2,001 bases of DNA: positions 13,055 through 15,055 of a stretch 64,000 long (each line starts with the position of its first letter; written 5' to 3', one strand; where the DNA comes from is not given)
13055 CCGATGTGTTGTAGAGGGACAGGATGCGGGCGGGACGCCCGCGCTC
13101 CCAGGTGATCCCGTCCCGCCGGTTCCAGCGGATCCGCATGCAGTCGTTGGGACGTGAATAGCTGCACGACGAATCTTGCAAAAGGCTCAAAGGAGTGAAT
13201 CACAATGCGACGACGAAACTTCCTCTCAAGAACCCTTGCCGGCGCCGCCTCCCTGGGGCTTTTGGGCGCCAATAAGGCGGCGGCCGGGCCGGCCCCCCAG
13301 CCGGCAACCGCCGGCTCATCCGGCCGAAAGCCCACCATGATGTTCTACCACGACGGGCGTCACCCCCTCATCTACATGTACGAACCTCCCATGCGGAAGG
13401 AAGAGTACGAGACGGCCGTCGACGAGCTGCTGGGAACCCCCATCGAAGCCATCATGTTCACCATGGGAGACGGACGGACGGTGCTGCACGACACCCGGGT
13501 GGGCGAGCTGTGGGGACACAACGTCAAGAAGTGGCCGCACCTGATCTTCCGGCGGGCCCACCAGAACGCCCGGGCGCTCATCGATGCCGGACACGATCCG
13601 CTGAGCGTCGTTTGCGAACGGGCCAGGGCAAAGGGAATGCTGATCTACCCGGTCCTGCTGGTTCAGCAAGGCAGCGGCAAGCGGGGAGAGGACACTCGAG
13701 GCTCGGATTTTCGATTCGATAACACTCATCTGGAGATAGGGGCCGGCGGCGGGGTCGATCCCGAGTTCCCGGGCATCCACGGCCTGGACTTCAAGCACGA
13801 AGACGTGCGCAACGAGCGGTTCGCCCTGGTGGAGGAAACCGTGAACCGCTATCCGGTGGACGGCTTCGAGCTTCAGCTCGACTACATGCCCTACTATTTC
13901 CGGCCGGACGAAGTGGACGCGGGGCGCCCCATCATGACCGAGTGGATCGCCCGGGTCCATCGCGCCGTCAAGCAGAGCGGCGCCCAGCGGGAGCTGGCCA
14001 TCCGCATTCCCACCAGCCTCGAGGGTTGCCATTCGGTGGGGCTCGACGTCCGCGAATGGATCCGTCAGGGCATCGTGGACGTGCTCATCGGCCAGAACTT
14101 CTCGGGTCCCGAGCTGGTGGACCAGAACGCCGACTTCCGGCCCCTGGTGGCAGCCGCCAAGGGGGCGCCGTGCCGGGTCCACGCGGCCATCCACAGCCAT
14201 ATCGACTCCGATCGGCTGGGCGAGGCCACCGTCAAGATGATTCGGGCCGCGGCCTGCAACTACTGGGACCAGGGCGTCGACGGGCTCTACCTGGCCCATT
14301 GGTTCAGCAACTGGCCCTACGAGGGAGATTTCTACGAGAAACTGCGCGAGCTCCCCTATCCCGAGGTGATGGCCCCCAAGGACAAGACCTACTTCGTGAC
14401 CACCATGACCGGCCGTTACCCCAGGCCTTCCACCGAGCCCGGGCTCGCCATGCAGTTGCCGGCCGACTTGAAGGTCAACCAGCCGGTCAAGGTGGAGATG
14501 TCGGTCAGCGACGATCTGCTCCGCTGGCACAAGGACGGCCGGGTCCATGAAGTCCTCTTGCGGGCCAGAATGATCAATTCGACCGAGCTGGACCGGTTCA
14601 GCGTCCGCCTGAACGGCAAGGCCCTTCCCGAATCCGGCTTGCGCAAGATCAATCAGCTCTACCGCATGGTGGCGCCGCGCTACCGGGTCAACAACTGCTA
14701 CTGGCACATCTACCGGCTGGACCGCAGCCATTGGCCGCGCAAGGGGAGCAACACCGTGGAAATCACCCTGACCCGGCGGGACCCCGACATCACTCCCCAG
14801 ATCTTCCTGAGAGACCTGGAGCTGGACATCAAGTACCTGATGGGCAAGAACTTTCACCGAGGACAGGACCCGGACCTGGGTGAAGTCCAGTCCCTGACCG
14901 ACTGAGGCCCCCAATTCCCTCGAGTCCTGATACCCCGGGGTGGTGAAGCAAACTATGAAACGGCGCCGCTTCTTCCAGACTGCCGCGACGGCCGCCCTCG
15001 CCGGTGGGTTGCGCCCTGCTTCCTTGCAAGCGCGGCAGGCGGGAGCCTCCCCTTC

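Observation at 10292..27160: Tandemly expanded family of Tat-exported TIM-barrel glycoside-hydrolase-like proteins inside a fully Tat-targeted sugar-acid-type pathway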

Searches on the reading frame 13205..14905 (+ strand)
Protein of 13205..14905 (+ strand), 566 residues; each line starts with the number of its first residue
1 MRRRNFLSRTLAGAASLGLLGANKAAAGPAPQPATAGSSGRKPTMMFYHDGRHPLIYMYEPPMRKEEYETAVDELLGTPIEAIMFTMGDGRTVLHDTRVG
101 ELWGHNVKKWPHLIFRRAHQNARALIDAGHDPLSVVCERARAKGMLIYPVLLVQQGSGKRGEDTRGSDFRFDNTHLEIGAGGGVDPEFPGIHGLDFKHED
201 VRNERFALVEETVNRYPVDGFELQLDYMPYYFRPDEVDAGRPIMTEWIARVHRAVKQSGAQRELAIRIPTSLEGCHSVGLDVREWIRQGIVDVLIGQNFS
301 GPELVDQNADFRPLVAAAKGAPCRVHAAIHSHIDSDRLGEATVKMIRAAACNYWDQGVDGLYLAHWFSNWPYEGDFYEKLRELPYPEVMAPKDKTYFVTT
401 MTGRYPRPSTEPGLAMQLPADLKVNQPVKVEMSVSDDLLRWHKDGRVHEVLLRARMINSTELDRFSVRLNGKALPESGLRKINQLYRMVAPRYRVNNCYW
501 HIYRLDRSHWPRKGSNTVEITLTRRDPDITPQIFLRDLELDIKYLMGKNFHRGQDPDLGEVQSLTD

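Call 4: search_protein_families(library=pfam, proteins=[window:13205-14905:+], max_evalue=0.01)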
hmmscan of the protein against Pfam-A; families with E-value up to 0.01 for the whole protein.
window:13205-14905:+ (566 aa): 1 family
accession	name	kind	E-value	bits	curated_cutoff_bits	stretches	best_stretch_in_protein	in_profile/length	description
PF02638.21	GHL10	-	2.7e-05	23.9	27.9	0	119-230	58-166/311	Glycosyl hydrolase-like 10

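Call 5: search_protein_families(library=ncbifam, proteins=[window:13205-14905:+], max_evalue=0.01)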
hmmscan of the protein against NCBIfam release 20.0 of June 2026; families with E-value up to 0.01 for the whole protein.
window:13205-14905:+ (566 aa): 0 families

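Call 10: find_homologous_proteins(query=window:13205-14905:+, max_evalue=0.00001)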
Query window:13205-14905:+ (566 aa): 660 proteins with E <= 0.00001 among 8000 candidates; the best 120 are listed.
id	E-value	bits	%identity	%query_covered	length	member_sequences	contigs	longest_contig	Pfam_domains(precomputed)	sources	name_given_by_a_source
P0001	0.0e+0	1256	93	100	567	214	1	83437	-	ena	-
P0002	0.0e+0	1157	85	100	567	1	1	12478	PF02638.22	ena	-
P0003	0.0e+0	1151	84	100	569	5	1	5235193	PF02638.22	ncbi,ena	-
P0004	0.0e+0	1054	77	100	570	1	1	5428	PF02638.22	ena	-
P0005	0.0e+0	1028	75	100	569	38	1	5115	PF02638.22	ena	-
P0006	0.0e+0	1027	75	100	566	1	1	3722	PF02638.22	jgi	jgi:hypothetical protein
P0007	3.2e-288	975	78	91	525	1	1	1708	PF02638.22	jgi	jgi:hypothetical protein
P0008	7.1e-288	974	73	99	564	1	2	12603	-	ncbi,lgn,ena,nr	ncbi:MAG: hypothetical protein EXQ58_07095 [Acidobacteria bacterium]|nr:hypothetical protein [Acidob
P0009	3.7e-284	962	71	100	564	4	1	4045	-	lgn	-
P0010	2.9e-280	949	71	100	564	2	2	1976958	PF02638.22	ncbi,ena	-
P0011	1.1e-278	944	70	99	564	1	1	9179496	-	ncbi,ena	-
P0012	4.5e-277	939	68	99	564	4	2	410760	PF02638.22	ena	-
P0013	7.7e-276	935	69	100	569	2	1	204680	-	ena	-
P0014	7.9e-276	935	70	100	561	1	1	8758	PF02638.22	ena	-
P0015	8.1e-274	928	69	99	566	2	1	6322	PF02638.22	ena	-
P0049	5.8e-262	889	70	92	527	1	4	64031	-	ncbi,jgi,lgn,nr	ncbi:hypothetical protein FJZ31_34325 [Candidatus Poribacteria bacterium]|nr:hypothetical protein [C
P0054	1.7e-260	884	71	92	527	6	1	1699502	-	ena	-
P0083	1.8e-254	864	68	92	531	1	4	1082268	-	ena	-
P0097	4.4e-251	853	67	92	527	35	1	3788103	-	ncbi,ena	-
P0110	2.4e-249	847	62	99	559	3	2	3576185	PF02638.22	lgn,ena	-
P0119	7.7e-248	842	64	92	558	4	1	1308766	PF02638.22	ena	-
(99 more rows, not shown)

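Call 13: find_encoding_contigs(protein=P0097, flank=10000, max_places=2)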
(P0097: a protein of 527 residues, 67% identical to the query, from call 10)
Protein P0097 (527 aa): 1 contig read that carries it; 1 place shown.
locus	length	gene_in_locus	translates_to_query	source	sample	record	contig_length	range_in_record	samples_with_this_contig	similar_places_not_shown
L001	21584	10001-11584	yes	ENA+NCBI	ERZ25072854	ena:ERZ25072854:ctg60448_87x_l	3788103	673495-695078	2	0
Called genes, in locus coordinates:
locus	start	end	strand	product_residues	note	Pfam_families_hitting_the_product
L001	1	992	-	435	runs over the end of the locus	PF05697:Trigger_N, PF05698:Trigger_C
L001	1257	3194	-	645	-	PF23545:Zn_ribbon_HMPTM, PF04055:Radical_SAM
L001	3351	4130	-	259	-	PF04909:Amidohydro_2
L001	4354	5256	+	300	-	PF03069:FmdA_AmdA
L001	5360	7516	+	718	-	PF16889:Hepar_II_III_N, PF07940:Hepar_II_III_C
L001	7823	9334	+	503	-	PF13701:DDE_Tnp_1_4, PF01609:DDE_Tnp_1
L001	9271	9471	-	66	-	-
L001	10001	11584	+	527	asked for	-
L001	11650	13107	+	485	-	PF02638:GHL10 (faint)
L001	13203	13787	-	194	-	PF01966:HD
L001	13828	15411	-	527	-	PF02638:GHL10 (weak)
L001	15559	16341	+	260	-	PF01261:AP_endonuc_2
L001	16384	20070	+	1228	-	PF13360:PQQ_2 (faint), PF01839:FG-GAP (faint), PF13570:Beta-prop_ACSF4 (weak), PF25292:Beta-prop_CGLA, PF13517:FG-GAP_3, PF25292:Beta-prop_CGLA, PF14783:BBS2_Mid (weak), PF13517:FG-GAP_3, +1 more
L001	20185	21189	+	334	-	PF00701:DHDPS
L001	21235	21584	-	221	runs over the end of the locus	PF00578:AhpC-TSA (faint)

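Call 14: find_encoding_contigs(protein=P0049, flank=10000, max_places=2)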
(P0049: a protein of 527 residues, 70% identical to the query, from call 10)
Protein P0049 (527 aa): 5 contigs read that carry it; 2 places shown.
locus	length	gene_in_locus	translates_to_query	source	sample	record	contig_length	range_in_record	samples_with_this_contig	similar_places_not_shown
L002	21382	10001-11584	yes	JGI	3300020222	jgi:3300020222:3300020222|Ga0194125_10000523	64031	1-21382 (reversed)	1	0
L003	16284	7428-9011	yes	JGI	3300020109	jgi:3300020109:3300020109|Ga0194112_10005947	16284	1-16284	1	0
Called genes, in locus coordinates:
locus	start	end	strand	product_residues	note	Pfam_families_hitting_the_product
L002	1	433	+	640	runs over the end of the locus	PF20581:DUF6785, PF20580:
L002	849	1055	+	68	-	-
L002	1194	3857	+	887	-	-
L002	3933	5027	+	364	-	PF01208:URO-D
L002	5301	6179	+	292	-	-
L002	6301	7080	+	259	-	PF01073:3Beta_HSD, PF01370:Epimerase, PF02719:Polysacc_synt_2 (faint), PF04321:RmlD_sub_bind, PF13460:NAD_binding_10, PF07993:NAD_binding_4 (weak)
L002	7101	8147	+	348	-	PF13378:MR_MLE_C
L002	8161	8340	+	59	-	-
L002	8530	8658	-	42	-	-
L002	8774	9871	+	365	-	PF01408:GFO_IDH_MocA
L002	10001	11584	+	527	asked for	-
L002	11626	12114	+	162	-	-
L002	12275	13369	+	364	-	PF04015:DUF362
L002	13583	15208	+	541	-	PF00704:Glyco_hydro_18 (weak), PF14683:CBM-like (weak)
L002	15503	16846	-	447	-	-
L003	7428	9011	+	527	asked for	-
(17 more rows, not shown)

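Call 15: find_encoding_contigs(protein=P0003, flank=10000, max_places=2)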
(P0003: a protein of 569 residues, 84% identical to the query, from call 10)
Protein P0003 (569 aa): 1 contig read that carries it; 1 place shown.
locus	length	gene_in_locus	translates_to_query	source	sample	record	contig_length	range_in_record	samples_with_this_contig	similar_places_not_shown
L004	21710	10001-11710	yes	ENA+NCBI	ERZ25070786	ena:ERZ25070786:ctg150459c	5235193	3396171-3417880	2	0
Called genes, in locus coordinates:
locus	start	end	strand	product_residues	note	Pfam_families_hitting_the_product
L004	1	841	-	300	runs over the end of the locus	PF00701:DHDPS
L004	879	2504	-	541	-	PF01839:FG-GAP (faint), PF13517:FG-GAP_3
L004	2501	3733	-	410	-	PF01839:FG-GAP (faint), PF13517:FG-GAP_3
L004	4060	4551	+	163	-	PF13527:Acetyltransf_9, PF00583:Acetyltransf_1 (weak), PF13673:Acetyltransf_10 (weak), PF13508:Acetyltransf_7, PF08445:FR47 (weak)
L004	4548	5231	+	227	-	-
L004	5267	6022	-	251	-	PF03328:HpcH_HpaI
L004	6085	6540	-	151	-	PF13088:BNR_2 (faint)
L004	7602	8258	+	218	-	-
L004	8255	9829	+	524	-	-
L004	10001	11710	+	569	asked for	PF02638:GHL10 (faint)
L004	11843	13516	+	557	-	PF02638:GHL10 (faint)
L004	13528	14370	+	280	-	PF01370:Epimerase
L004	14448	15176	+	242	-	PF01073:3Beta_HSD (weak), PF01370:Epimerase, PF13460:NAD_binding_10 (weak)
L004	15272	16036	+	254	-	PF13378:MR_MLE_C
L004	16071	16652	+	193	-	PF13378:MR_MLE_C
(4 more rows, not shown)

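Call 23: search_solved_structures(query=A1, max_evalue=1, show_alignments=2)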
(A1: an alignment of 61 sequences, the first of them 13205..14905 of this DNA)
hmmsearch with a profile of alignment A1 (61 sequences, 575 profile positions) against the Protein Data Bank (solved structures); distinct sequences matched with E-value up to 1: 40.
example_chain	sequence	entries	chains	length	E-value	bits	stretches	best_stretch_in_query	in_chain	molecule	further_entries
6rzd_A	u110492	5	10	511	3.7e-48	167.8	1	61-400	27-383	exosialidase from uncultured bacterium pG7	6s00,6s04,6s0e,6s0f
5oq2_A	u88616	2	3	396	1.9e-08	36.7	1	121-231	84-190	Cwp19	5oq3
5gzu_A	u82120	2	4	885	3.5e-06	29.2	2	180-277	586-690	Chitinase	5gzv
5gzt_B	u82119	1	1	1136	6.8e-06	28.3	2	180-277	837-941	Chitinase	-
6inx_A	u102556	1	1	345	0.0012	20.9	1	169-276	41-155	N-acetylglucosaminidase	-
2ybt_A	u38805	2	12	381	0.05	15.5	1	207-272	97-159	ACIDIC MAMMALIAN CHITINASE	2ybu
3fxy_A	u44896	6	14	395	0.053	15.5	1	207-272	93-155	Acidic mammalian chitinase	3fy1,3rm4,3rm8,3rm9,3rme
4j7r_A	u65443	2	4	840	0.054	15.4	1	145-233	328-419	Isoamylase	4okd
5h2t_A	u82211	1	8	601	0.066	15.1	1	145-265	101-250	Trehalose synthase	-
5x7u_A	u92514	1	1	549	0.093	14.6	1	143-269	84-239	Trehalose synthase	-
8fg5_A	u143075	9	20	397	0.15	14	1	213-272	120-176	Acidic mammalian chitinase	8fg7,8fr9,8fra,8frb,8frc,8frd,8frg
6bt9_A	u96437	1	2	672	0.15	14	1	219-275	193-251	Chitinase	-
1hkk_A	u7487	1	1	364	0.21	13.5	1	219-294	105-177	CHITOTRIOSIDASE-1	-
1hki_A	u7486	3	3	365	0.21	13.5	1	219-294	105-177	CHITOTRIOSIDASE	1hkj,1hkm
1lg1_A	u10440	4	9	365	0.21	13.5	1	219-294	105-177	chitotriosidase | Chitotriosidase-1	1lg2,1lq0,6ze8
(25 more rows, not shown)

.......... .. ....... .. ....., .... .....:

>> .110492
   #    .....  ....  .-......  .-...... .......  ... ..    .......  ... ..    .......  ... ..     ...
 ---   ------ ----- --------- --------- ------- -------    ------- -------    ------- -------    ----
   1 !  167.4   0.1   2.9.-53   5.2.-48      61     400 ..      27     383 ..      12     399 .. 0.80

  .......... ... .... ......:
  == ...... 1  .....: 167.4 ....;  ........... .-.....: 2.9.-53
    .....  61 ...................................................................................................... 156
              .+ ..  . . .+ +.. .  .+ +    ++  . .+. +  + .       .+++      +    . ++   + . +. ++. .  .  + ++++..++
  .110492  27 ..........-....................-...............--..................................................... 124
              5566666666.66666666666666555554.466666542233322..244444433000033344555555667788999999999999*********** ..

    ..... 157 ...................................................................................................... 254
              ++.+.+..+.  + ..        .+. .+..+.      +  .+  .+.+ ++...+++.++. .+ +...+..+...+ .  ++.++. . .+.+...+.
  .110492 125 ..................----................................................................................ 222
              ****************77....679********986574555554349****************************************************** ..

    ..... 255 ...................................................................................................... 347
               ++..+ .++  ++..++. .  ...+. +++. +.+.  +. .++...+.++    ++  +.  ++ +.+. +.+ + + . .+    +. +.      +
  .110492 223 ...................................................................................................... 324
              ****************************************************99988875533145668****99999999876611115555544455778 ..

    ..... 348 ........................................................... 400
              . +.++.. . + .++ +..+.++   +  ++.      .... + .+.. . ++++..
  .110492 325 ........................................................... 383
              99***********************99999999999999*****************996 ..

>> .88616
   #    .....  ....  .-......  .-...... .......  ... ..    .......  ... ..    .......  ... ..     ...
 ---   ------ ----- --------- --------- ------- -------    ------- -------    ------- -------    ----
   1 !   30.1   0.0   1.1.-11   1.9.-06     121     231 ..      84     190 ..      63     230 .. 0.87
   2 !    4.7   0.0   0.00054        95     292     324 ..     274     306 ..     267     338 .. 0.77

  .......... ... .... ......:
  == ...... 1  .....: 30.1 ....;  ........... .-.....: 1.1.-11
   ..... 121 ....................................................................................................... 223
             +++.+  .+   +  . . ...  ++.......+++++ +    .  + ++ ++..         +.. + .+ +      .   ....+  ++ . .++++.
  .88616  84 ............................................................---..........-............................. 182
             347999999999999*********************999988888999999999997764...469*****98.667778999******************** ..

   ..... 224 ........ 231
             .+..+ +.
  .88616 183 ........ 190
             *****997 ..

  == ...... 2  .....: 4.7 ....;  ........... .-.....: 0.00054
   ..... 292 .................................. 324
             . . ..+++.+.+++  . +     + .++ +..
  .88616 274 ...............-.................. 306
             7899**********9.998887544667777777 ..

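Call 25: predict_structure(alignment_id=A1)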
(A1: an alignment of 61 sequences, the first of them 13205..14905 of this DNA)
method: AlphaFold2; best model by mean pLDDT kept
length: 566 residues; sequences in the alignment: 61
mean_pLDDT: 84.9   pTM: 0.84
mean pLDDT of the five models: 84.9, 84.8, 84.2, 84.1, 83.8
residues with pLDDT >= 90: 369; 70-90: 101; 50-70: 31; < 50: 65
segments of 3 or more residues with pLDDT < 50: 1-39, 488-494, 547-557, 559-566
pLDDT, mean of each block of 10 residues (from residue 1): 33 31 36 41 91 79 92 92 91 93 91 91 95 96 96 88 91 94 90 95 96 96 92 96 98 97 95 92 98 87 82 96 96 77 94 97 88 86 91 93 66 75 97 95 90 93 96 94 63 61 96 97 94 93 70 44 39
secondary structure, 60 per line:
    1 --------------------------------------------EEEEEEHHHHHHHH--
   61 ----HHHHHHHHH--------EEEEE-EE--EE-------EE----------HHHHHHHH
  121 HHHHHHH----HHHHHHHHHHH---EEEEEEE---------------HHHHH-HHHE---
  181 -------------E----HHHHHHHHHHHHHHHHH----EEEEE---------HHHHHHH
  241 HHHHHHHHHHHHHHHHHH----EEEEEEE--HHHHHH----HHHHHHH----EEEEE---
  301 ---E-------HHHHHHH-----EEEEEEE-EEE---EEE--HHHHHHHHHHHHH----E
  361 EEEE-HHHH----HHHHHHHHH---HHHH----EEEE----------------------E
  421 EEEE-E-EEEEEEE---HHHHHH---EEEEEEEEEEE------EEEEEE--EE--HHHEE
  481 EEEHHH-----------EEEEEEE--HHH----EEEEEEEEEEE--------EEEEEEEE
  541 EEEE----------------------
elements in order: E45-50 H51-58 H65-73 E82-86 H113-127 H132-142 E146-152 H168-172 H199-215 E220-224 H234-258 E263-269 H272-277 H282-288 E293-297 H312-318 E324-330 E332-334 E338-340 H343-355 E360-364 H366-369 H374-382 H386-389 E394-397 E420-424 E428-434 H438-443 E447-457 E464-469 E479-483 E498-504 E514-524 E533-544

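Call 29: search_solved_structures(query=window:13205-14905:+, max_evalue=0.01, show_alignments=1)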
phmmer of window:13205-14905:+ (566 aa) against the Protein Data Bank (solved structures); distinct sequences matched with E-value up to 0.01: 1.
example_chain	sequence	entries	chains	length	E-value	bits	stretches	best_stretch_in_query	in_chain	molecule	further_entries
6rzd_A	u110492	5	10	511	4e-14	55.5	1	194-401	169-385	exosialidase from uncultured bacterium pG7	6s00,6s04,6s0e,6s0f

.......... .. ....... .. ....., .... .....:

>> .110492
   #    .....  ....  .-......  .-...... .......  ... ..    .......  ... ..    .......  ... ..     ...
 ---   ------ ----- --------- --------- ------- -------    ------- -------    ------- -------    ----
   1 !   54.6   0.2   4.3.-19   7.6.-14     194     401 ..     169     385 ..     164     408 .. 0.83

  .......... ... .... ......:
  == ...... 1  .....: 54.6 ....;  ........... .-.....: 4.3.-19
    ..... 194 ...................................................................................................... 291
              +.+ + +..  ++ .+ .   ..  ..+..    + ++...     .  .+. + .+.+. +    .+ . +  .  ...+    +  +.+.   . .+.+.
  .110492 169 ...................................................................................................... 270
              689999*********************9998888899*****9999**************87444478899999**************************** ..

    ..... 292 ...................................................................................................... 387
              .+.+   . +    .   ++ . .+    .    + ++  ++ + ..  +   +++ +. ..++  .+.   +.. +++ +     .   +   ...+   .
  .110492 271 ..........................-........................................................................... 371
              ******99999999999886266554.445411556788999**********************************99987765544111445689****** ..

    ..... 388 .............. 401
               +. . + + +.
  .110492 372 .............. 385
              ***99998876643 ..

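Call 31: fold_search(model_id=the predicted structure, library=pdb)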
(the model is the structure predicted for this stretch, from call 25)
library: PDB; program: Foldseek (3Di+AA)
matches with E <= 10: 1762; with E <= 0.001: 537
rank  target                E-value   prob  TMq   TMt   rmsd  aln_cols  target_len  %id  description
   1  6s04_B                4.1e-38  1.00  0.72  0.82   3.8       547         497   19  Crystal structure of an inverting family GH156 exosialidase from uncultured bacterium pG7 in complex with N-glycolylne (released 2019-11-06)
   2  6s00_A                1.3e-37  1.00  0.73  0.83   3.8       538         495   18  Crystal structure of an inverting family GH156 exosialidase from uncultured bacterium pG7 in complex with N-acetylneur (released 2019-11-06)
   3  6rzd_A                3.9e-37  1.00  0.72  0.82   3.8       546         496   18  Crystal structure of an inverting family GH156 exosialidase from uncultured bacterium pG7 (released 2019-11-06)
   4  5oq2_B                2.2e-14  1.00  0.47  0.70   4.5       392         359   14  Se-SAD structure of the functional region of Cwp19 from Clostridium difficile (released 2017-11-01)
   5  5oq3                  2.2e-14  1.00  0.44  0.67   5.1       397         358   13  High resolution structure of the functional region of Cwp19 from Clostridium difficile (released 2017-11-01)
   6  5oq2_A                2.9e-13  1.00  0.45  0.68   4.4       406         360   14  Se-SAD structure of the functional region of Cwp19 from Clostridium difficile (released 2017-11-01)
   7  3wnl_A                2.4e-11  1.00  0.32  0.27  14.7       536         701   11  D308A mutant of Bacillus circulans T-3040 cycloisomaltooligosaccharide glucanotransferase complexed with isomaltohexao (released 2014-02-05)
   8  3wnp_A                2.8e-11  1.00  0.31  0.26  14.5       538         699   12  D308A, F268V, D469Y, A513V, and Y515S quintuple mutant of Bacillus circulans T-3040 cycloisomaltooligosaccharide gluca (released 2014-02-05)
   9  5axg_B                1.3e-10  1.00  0.37  0.36  15.2       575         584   10  Crystal structure of thermophilic dextranase from Thermoanaerobacter pseudethanolicus (released 2015-11-11)
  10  8iu9                  2.8e-10  1.00  0.38  0.39  14.7       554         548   12  Crystal structure of GH66 endodextranase from Flavobacterium johnsoniae in complex with glucose (released 2023-06-14)
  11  8iu8                  3.4e-10  1.00  0.38  0.39  14.7       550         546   12  Crystal structure of GH66 endodextranase from Flavobacterium johnsoniae (released 2023-06-14)
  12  7db5                  6.8e-10  1.00  0.36  0.35  14.1       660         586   10  Crystal structure of alpha-L-fucosidase from Vibrio sp. strain EJY3 (released 2021-03-24)
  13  8iua_A                8.1e-10  1.00  0.38  0.39  14.7       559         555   11  Crystal structure of GH66 endodextranase from Flavobacterium johnsoniae in complex with isomaltose (released 2023-06-14)
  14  4p7o_B                1.2e-09  1.00  0.42  0.64   6.0       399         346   14  Structure of Escherichia coli PgaB C-terminal domain, P1 crystal form (released 2014-07-02)
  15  4p7n                  6.0e-09  1.00  0.40  0.59   6.5       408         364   13  Structure of Escherichia coli PgaB C-terminal domain in complex with glucosamine (released 2014-07-02)
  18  4p7o_A                1.1e-08  1.00  0.38  0.58   6.5       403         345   14  Structure of Escherichia coli PgaB C-terminal domain, P1 crystal form (released 2014-07-02)
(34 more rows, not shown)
